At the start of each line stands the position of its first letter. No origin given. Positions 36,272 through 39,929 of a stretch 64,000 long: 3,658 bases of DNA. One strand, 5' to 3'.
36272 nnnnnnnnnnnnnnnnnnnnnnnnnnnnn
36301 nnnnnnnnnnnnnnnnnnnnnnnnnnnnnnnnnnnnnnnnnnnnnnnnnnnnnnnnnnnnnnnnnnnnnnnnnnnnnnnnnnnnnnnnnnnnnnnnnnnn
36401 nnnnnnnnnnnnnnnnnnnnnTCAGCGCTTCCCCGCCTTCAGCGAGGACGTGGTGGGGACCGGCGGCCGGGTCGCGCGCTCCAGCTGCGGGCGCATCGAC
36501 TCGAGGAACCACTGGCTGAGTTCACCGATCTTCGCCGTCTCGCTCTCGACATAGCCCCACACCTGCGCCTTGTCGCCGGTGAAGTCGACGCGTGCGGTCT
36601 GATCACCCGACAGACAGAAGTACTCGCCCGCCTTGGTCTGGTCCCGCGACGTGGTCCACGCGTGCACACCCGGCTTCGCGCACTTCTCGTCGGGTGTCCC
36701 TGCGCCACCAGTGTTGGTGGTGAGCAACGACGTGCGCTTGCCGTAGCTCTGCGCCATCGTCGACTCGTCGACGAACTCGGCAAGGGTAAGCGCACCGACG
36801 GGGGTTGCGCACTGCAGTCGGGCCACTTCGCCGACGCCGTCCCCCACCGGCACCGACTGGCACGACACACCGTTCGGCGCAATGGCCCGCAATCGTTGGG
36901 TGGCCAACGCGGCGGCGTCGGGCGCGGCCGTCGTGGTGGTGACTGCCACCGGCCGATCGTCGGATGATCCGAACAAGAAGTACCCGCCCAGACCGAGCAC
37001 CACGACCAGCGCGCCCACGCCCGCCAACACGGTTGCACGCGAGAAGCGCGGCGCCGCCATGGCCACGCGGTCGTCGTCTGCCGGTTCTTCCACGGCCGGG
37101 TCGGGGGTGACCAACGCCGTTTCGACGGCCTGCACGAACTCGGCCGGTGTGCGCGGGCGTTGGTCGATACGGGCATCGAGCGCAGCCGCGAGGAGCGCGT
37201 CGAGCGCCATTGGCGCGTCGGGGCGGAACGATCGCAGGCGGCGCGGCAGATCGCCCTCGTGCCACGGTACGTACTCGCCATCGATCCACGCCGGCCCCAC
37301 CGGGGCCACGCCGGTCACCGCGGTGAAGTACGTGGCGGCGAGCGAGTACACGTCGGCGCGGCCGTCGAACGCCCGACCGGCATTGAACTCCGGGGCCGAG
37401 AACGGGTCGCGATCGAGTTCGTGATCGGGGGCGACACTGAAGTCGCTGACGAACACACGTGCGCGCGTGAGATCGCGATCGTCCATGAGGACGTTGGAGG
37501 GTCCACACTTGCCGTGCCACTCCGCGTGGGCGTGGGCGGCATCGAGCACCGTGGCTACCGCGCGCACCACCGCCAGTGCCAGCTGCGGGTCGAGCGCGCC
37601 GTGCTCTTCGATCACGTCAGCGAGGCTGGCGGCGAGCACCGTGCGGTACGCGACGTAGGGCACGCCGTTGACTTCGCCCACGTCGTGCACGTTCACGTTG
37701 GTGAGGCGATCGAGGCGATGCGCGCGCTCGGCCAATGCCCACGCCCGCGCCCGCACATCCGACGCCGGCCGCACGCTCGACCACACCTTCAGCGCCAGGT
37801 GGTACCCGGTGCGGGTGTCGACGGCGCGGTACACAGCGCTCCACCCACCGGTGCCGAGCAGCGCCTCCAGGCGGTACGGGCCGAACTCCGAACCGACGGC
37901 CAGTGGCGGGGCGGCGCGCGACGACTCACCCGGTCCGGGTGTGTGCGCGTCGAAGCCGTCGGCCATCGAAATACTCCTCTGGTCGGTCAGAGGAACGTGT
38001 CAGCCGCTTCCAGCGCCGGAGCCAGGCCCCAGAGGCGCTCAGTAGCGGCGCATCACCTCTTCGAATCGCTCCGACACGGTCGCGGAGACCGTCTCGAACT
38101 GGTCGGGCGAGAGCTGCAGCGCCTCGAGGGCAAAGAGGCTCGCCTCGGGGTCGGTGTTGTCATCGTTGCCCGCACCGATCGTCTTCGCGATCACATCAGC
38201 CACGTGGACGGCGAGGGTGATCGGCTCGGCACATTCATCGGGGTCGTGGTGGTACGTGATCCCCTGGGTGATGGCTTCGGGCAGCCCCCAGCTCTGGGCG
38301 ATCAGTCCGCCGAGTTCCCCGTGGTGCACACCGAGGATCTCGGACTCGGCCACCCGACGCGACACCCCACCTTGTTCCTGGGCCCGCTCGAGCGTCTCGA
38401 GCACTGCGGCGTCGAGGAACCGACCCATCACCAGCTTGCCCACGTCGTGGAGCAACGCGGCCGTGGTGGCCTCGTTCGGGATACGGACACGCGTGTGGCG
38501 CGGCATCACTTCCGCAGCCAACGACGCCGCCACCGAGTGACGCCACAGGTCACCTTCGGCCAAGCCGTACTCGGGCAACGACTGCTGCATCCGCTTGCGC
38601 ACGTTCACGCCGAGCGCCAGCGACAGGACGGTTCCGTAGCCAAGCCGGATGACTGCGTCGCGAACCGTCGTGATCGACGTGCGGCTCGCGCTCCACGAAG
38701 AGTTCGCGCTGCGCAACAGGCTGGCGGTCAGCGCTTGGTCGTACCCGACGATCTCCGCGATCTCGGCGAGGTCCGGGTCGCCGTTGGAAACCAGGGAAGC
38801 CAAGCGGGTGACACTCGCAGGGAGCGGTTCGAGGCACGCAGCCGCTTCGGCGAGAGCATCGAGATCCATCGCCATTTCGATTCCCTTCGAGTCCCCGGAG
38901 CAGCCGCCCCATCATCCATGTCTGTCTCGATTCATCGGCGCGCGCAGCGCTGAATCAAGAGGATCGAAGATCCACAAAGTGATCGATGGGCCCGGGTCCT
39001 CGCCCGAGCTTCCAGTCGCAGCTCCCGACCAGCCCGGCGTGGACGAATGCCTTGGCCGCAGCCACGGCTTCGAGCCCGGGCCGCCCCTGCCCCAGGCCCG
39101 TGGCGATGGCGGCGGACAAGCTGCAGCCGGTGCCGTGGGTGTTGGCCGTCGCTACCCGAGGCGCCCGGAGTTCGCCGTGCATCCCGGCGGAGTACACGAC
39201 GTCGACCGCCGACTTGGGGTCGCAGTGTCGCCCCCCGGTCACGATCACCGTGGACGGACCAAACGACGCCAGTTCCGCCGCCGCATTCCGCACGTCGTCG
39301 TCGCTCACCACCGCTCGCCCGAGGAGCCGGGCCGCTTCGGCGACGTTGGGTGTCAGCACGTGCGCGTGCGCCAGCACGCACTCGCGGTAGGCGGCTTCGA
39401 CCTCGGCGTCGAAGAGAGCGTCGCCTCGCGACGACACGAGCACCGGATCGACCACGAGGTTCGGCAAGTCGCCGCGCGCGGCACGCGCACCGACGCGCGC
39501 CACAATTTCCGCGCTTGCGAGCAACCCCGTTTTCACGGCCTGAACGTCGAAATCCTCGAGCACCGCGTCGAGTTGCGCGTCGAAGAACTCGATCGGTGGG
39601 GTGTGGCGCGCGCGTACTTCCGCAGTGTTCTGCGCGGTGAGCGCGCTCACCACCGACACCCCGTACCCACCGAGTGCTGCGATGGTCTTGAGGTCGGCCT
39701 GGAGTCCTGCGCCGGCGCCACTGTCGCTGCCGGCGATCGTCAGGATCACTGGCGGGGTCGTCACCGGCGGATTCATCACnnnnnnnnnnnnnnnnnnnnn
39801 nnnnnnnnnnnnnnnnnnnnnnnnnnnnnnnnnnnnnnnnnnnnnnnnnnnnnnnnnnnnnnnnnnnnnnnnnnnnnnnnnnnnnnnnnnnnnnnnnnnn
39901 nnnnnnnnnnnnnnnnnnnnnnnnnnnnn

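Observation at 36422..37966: Kinase-fold membrane protein with a dead catalytic loop, translationally coupled to the secretion ATPase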

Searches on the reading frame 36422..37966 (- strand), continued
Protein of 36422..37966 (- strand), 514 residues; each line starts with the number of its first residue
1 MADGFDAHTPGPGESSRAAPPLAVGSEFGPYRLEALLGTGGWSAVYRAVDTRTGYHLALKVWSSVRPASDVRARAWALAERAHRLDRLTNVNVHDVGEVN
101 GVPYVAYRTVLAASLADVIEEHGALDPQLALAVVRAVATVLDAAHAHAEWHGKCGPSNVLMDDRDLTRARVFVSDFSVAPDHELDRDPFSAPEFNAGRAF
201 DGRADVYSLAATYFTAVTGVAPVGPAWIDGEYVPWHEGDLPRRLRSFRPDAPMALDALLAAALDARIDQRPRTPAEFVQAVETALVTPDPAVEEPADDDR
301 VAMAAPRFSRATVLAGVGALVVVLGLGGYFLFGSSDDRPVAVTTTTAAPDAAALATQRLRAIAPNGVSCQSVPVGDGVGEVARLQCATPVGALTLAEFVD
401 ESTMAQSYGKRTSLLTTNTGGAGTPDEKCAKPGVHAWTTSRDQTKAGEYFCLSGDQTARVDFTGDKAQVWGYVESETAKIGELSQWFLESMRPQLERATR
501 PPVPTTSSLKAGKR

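Call 65: predict_structure(alignment_id=A6)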
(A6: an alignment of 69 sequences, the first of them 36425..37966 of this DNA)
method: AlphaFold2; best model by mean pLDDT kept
length: 514 residues; sequences in the alignment: 69
mean_pLDDT: 70.0   pTM: 0.59
mean pLDDT of the five models: 70.0, 69.1, 68.1, 66.6, 63.4
residues with pLDDT >= 90: 155; 70-90: 109; 50-70: 142; < 50: 108
segments of 3 or more residues with pLDDT < 50: 1-8, 233-236, 305-307, 333-349, 375-379, 411-458, 500-514
pLDDT, mean of each block of 10 residues (from residue 1): 43 58 93 88 89 93 71 78 75 89 87 90 96 96 90 91 91 78 78 76 94 97 73 54 94 97 93 98 95 68 52 70 72 41 32 62 67 50 65 63 58 32 32 28 34 45 50 61 68 60 33 30
secondary structure, 60 per line:
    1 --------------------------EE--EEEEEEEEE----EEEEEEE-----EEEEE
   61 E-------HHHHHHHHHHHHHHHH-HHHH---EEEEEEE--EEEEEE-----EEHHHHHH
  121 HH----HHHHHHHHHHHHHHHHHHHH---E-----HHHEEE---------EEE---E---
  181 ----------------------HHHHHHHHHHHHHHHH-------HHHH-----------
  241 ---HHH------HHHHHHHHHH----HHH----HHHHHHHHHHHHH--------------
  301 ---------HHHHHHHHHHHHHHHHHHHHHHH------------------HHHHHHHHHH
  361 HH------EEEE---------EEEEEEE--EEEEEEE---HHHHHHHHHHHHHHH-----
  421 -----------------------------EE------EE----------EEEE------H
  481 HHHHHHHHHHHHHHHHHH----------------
elements in order: E31-39 E44-50 E56-61 H69-84 H86-89 E93-99 E102-107 H115-122 H127-146 E159-161 E171-173 H203-218 H226-229 H253-262 H274-286 H310-332 H351-362 E369-372 E382-388 E391-397 H401-415 E470-473 H480-498

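Call 69: fold_search(model_id=the predicted structure, library=pdb)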
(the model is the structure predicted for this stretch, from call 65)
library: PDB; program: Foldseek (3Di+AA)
matches with E <= 10: 2000; with E <= 0.001: 1999
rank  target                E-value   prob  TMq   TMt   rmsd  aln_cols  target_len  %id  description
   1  5m08_A                8.3e-16  1.00  0.40  0.77   4.2       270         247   30  Crystal structure of Mycobacterium tuberculosis PknI kinase domain, C20A_R136A double mutant (released 2017-01-11)
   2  5m07_B                3.0e-15  1.00  0.41  0.79   4.0       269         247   30  Crystal structure of Mycobacterium tuberculosis PknI kinase domain, C20A mutant (released 2017-01-11)
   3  2h34_A                3.0e-15  1.00  0.40  0.78   4.2       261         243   31  Apoenzyme crystal structure of the tuberculosis serine/threonine kinase, PknE (released 2006-07-18)
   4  5m06_A                6.5e-15  1.00  0.39  0.76   4.1       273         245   28  Crystal structure of Mycobacterium tuberculosis PknI kinase domain (released 2017-01-11)
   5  5xka_A                2.3e-14  1.00  0.41  0.76   4.2       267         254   31  Crystal structure of M.tuberculosis PknI kinase domain (released 2018-05-16)
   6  3ork                  3.8e-14  1.00  0.40  0.70   5.5       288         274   25  Mycobacterium tuberculosis PknB kinase domain L33D mutant (crystal form 2) (released 2010-12-15)
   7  5u94                  7.8e-14  1.00  0.40  0.73   5.9       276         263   24  Crystal structure of the Mycobacterium tuberculosis PASTA kinase PknB in complex with the potential theraputic kinase in (released 2017-12-20)
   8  3orp                  1.1e-13  1.00  0.38  0.68   5.6       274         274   25  Mycobacterium tuberculosis PknB kinase domain L33D mutant (crystal form 5) (released 2010-12-15)
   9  3orl                  1.2e-13  1.00  0.39  0.70   5.6       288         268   25  Mycobacterium tuberculosis PknB kinase domain L33D mutant (crystal form 3) (released 2010-12-15)
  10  4ow8                  2.2e-13  1.00  0.41  0.71   4.1       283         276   26  Crystal structure of kinase domain of PknA from Mtb (released 2015-02-04)
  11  6b2q_C                3.5e-13  1.00  0.43  0.79   3.9       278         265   26  Dual Inhibition of the Essential Protein Kinases A and B in Mycobacterium tuberculosis (released 2018-02-14)
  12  6b2q_B                6.4e-13  1.00  0.43  0.77   3.6       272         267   26  Dual Inhibition of the Essential Protein Kinases A and B in Mycobacterium tuberculosis (released 2018-02-14)
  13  1mru_A                7.6e-13  1.00  0.41  0.74   3.9       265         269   26  Intracellular Ser/Thr protein kinase domain of Mycobacterium tuberculosis PknB. (released 2003-02-11)
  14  6b2q_D                8.0e-13  1.00  0.41  0.76   3.8       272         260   28  Dual Inhibition of the Essential Protein Kinases A and B in Mycobacterium tuberculosis (released 2018-02-14)
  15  7myj_A                9.5e-13  1.00  0.36  0.42  21.4       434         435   18  Structure of full length human AMPK (a2b1g1) in complex with a small molecule activator MSG011 (released 2022-06-29)
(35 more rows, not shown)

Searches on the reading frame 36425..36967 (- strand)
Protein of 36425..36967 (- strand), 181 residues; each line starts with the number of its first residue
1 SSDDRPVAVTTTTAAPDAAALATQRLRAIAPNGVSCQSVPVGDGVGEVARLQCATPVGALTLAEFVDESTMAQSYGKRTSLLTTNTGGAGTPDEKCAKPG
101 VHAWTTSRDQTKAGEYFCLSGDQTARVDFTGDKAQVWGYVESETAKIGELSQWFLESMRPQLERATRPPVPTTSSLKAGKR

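Call 17: search_protein_families(library=pfam, proteins=[window:36425-36967:-], max_evalue=10)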
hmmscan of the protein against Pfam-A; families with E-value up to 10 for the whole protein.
seq(181 aa): 0 families

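Call 35: search_protein_representatives(alignment_id=A3)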
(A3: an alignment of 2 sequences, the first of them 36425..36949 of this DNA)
Query: 2 sequences, 209 profile positions. Proteins with E-value up to 0.001 (for the whole library): 2; up to 1e-10: 2; up to 1e-30: 2. The best 2 are listed.
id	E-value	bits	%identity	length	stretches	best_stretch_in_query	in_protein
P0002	5.8e-116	401.9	-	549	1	1-208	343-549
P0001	5.1e-80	284.5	-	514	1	2-209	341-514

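Call 68: find_homologous_proteins(query=A8, max_evalue=0.01)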
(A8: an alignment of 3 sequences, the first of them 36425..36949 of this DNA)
Query A8 (3 sequences): 8000 candidates shared short words with the query, none scored E <= 0.01.

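Call 80: predict_structure(alignment_id=A3)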
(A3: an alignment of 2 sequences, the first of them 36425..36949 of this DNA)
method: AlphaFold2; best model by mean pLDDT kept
length: 175 residues; sequences in the alignment: 2
mean_pLDDT: 46.6   pTM: 0.45
mean pLDDT of the five models: 46.6, 44.0, 41.8, 41.7, 35.4
residues with pLDDT >= 90: 0; 70-90: 9; 50-70: 54; < 50: 112
segments of 3 or more residues with pLDDT < 50: 1-7, 58-142, 161-175
pLDDT, mean of each block of 10 residues (from residue 1): 46 69 65 61 61 54 43 28 29 30 35 43 38 42 55 58 38 38
secondary structure, 60 per line:
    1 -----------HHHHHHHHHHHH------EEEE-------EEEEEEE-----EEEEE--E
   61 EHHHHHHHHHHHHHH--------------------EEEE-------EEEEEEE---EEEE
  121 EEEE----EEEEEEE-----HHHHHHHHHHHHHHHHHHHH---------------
elements in order: H12-23 E30-33 E41-47 E53-57 H62-75 E96-99 E107-113 E117-124 E129-135 H141-160

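Call 89: fold_search(model_id=the predicted structure, library=pdb)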
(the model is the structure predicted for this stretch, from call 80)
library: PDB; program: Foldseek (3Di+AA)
matches with E <= 10: 922; with E <= 0.001: 0
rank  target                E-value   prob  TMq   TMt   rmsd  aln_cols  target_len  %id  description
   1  4mjg_A                4.1e-02  0.63  0.24  0.23  14.7       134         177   11  Crystal structure of a DUF4853 family protein (ACTODO_00621) from Actinomyces odontolyticus ATCC 17982 at 2.65 A resol (released 2013-10-16)
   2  9niu_A                1.6e-01  0.08  0.13  0.15  13.6       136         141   13  Co-crystal structure of FABP7 in complex with PFO3TDA (released 2025-05-21)
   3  8bh3_M                1.7e-01  0.11  0.16  0.16  14.4       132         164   11  DNA-PK Ku80 mediated dimer bound to PAXX (released 2023-06-07)
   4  1kqw                  1.9e-01  0.08  0.15  0.18  15.4       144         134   12  Crystal structure of holo-CRBP from zebrafish (released 2002-08-28)
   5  5fyw_H                2.3e-01  0.16  0.19  0.23  15.2       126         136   11  Transcription initiation complex structures elucidate DNA opening (OC) (released 2016-05-18)
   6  6y8x                  2.3e-01  0.12  0.16  0.07  13.4       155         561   14  Structure of Atlantic Herring (Clupea Harengus) Phosphoglucomutase 5 (PGM5) (released 2020-12-16)
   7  3wtf_B                2.4e-01  0.11  0.15  0.18  13.7       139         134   14  Structure of PAXX (released 2015-01-21)
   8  2hzm_E                3.6e-01  0.06  0.15  0.14  17.5       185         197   11  Structure of the Mediator head subcomplex Med18/20 (released 2006-09-12)
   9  7u06_D                3.8e-01  0.54  0.32  0.37   8.8       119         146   11  Structure of the yeast TRAPPII-Rab11/Ypt32 complex in the closed/open state (composite structure) (released 2022-04-27)
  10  7jvg_A                4.4e-01  0.06  0.14  0.18  15.3       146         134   12  Cellular retinol-binding protein 2 (CRBP2) in complex with 1-arachidonoylglycerol (released 2021-03-10)
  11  1lpj                  4.7e-01  0.08  0.15  0.19  14.8       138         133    9  Human cRBP IV (released 2003-01-14)
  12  8fw5_E                5.2e-01  0.41  0.27  0.18  10.1       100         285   12  Chimeric HsGATOR1-SpGtr-SpLam complex (released 2023-07-26)
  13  2ovd                  5.2e-01  0.10  0.17  0.18  14.2       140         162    9  Crystal Structure of Human Complement Protein C8gamma with Laurate (released 2007-05-22)
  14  6do6_MODEL_1_A        5.5e-01  0.09  0.15  0.19  13.3       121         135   13  NMR solution structure of wild type apo hFABP1 at 308 K (released 2018-12-26)
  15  7jvy_B                5.5e-01  0.08  0.17  0.21  14.4       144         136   12  Cellular retinol-binding protein 2 (CRBP2) in complex with 2-arachidonylglyceryl ether (released 2021-03-10)
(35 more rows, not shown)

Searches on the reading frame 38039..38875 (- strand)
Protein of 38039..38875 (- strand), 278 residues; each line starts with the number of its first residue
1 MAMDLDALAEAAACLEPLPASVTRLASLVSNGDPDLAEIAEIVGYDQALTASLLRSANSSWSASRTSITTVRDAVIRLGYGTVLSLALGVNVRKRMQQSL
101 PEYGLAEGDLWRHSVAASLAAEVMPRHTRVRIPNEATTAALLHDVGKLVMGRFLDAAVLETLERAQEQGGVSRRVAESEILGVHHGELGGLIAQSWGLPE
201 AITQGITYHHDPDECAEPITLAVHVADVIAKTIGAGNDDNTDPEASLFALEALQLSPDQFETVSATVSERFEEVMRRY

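Call 12: search_protein_families(library=pfam, proteins=[window:38039-38875:-], max_evalue=0.05)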
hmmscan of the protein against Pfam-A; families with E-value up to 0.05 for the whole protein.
window:38039-38875:- (278 aa): 3 families
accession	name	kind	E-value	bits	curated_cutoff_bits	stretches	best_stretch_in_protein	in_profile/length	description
PF08668.18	HDOD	-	2.6e-48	164.6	22.9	1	16-212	2-196/196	HDOD domain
PF01966.28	HD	-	3.9e-06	27.6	22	1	112-228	3-112/116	HD domain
PF18019.7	Cas3_HD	-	0.0057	17.1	23.1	1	110-216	29-136/207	Cas3, HD domain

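Call 82: search_protein_families(library=ncbifam, proteins=[window:38039-38875:-], max_evalue=1)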
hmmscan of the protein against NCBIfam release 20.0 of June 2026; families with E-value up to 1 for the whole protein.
window:38039-38875:- (278 aa): 8 families
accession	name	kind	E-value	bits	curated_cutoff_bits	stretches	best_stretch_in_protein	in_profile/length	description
TIGR00277.1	HDIG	domain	1.6e-06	27.8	27.6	1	109-210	4-82/84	HDIG domain-containing metalloprotein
TIGR03319.1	RNase_Y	equivalog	0.00079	18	454.35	1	184-231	375-422/514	ribonuclease Y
NF009344.0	PRK12705.1-1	equivalog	0.0018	16.9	831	1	177-231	427-480/572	hypothetical protein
NF005519.0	PRK07152.1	equivalog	0.0071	15.3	315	1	103-233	196-310/361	nicotinate-nucleotide adenylyltransferase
TIGR03276.1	Phn-HD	hypoth_equivalog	0.059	12.9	214.6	1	133-150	43-60/179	phosphonate degradation HD-domain oxygenase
TIGR02578.2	cas_TM1811_Csm1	equivalog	0.07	11.8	170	1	135-239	3-85/753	type III-A CRISPR-associated protein Cas10/Csm1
TIGR01596.1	cas3_HD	equivalog_domain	0.083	12.9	43.45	1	136-214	33-106/178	CRISPR-associated endonuclease Cas3''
TIGR02301.1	TIGR02301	hypoth_equivalog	0.14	12.2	42.55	0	10-70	4-65/121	TIGR02301 family protein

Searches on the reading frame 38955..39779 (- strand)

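Call 12: search_protein_families(library=pfam, proteins=[window:38955-39779:-], max_evalue=0.05)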
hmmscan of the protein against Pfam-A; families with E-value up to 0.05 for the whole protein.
window:38955-39779:- (274 aa): 3 families
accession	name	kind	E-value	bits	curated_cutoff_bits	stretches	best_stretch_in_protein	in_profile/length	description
PF08543.17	Phos_pyr_kin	-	1.1e-76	258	27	1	19-265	1-245/246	Phosphomethylpyrimidine kinase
PF00294.29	PfkB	-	5.7e-11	42.7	25.8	1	105-244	159-284/302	pfkB family carbohydrate kinase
PF01256.23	Carb_kinase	-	4.4e-09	36.6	27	1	13-247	2-216/242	NAD(P)H-hydrate dehydratase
